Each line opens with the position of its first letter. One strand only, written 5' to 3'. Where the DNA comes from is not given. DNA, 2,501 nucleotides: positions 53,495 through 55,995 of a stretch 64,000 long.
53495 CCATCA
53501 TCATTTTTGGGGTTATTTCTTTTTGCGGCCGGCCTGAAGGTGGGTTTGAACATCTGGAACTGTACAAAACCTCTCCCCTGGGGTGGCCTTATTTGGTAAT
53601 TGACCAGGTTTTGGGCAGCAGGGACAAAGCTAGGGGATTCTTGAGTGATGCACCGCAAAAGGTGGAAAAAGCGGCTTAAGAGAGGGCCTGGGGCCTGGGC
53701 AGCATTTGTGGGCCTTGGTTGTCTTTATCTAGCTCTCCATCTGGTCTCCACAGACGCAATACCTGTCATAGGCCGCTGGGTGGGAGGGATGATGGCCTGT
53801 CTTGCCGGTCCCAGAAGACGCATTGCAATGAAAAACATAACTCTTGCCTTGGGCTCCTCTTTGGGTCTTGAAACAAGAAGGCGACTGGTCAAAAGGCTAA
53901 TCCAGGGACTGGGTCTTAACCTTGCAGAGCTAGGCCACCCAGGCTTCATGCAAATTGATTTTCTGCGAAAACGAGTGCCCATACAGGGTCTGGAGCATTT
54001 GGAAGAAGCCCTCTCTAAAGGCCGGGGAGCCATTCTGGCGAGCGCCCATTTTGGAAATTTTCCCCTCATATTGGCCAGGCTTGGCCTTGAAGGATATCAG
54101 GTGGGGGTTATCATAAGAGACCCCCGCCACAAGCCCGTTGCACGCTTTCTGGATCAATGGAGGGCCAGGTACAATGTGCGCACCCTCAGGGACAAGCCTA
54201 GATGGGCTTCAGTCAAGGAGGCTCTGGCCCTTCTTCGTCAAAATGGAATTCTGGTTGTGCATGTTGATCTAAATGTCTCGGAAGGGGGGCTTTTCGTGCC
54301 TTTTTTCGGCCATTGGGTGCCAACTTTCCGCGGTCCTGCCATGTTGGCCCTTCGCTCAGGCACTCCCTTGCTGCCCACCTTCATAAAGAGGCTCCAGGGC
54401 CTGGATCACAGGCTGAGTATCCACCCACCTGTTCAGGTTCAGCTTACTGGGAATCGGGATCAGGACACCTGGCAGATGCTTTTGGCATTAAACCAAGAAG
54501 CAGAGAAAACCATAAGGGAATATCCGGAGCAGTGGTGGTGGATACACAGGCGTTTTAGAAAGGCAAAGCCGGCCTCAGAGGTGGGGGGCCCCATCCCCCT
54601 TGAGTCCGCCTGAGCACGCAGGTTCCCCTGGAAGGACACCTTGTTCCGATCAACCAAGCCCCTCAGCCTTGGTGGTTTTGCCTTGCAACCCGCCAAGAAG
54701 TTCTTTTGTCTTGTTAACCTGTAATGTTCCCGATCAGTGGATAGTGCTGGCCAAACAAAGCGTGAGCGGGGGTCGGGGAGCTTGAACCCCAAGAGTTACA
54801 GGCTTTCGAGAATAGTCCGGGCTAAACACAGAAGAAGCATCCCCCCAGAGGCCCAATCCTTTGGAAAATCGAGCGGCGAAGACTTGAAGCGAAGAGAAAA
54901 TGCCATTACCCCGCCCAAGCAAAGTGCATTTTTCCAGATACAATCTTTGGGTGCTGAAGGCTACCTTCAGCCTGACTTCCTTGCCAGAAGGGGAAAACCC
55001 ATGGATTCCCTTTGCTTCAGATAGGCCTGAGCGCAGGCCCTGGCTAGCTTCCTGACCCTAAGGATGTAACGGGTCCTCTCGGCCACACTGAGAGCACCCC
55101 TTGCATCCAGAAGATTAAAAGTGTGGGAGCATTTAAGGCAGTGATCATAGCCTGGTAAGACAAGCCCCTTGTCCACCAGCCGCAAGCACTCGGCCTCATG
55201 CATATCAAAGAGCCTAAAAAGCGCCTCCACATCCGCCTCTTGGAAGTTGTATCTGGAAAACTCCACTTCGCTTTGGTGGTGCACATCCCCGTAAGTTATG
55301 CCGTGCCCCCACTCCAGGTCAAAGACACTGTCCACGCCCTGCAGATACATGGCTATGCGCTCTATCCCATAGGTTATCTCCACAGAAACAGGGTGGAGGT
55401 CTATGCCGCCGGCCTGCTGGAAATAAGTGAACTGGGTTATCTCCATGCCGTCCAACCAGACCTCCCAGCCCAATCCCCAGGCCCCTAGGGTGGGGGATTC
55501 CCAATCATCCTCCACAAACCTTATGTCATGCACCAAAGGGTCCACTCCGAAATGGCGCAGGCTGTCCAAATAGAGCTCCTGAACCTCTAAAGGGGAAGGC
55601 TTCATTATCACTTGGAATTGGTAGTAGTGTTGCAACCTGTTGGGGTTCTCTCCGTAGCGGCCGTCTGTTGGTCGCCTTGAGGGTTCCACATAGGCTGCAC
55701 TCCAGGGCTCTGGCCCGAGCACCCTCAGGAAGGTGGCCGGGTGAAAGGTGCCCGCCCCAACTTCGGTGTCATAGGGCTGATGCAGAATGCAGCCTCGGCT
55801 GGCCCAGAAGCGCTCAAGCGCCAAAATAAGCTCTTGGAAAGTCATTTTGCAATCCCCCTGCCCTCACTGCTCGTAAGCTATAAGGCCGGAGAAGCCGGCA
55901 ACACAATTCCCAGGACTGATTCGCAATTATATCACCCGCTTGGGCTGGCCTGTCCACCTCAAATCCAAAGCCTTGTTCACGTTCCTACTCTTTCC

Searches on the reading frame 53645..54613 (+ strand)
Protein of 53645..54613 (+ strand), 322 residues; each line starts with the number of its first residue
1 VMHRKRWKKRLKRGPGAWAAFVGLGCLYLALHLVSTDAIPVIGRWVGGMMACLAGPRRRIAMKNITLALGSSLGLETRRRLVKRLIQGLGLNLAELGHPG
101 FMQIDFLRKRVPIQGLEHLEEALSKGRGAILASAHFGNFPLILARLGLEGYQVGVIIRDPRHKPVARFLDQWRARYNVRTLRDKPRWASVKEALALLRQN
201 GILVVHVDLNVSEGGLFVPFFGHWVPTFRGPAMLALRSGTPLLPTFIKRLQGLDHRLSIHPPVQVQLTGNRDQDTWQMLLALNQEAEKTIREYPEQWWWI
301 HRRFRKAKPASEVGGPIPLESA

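Call 71: search_protein_families(library=pfam, proteins=[window:53645-54613:+])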
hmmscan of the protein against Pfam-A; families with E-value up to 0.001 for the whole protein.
window:53645-54613:+ (322 aa): 1 family
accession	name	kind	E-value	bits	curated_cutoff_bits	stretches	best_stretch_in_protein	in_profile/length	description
PF03279.18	Lip_A_acyltrans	-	1.1e-43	150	22.3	1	12-306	8-295/295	Bacterial lipid A biosynthesis acyltransferase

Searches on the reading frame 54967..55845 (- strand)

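Call 71: search_protein_families(library=pfam, proteins=[window:54967-55845:-])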
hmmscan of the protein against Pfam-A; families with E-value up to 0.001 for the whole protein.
window:54967-55845:- (292 aa): 1 family
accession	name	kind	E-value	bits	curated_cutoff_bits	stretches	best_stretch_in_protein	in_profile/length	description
PF02091.20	tRNA-synt_2e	-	2.9e-152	506.1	27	1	3-280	1-278/278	Glycyl-tRNA synthetase alpha subunit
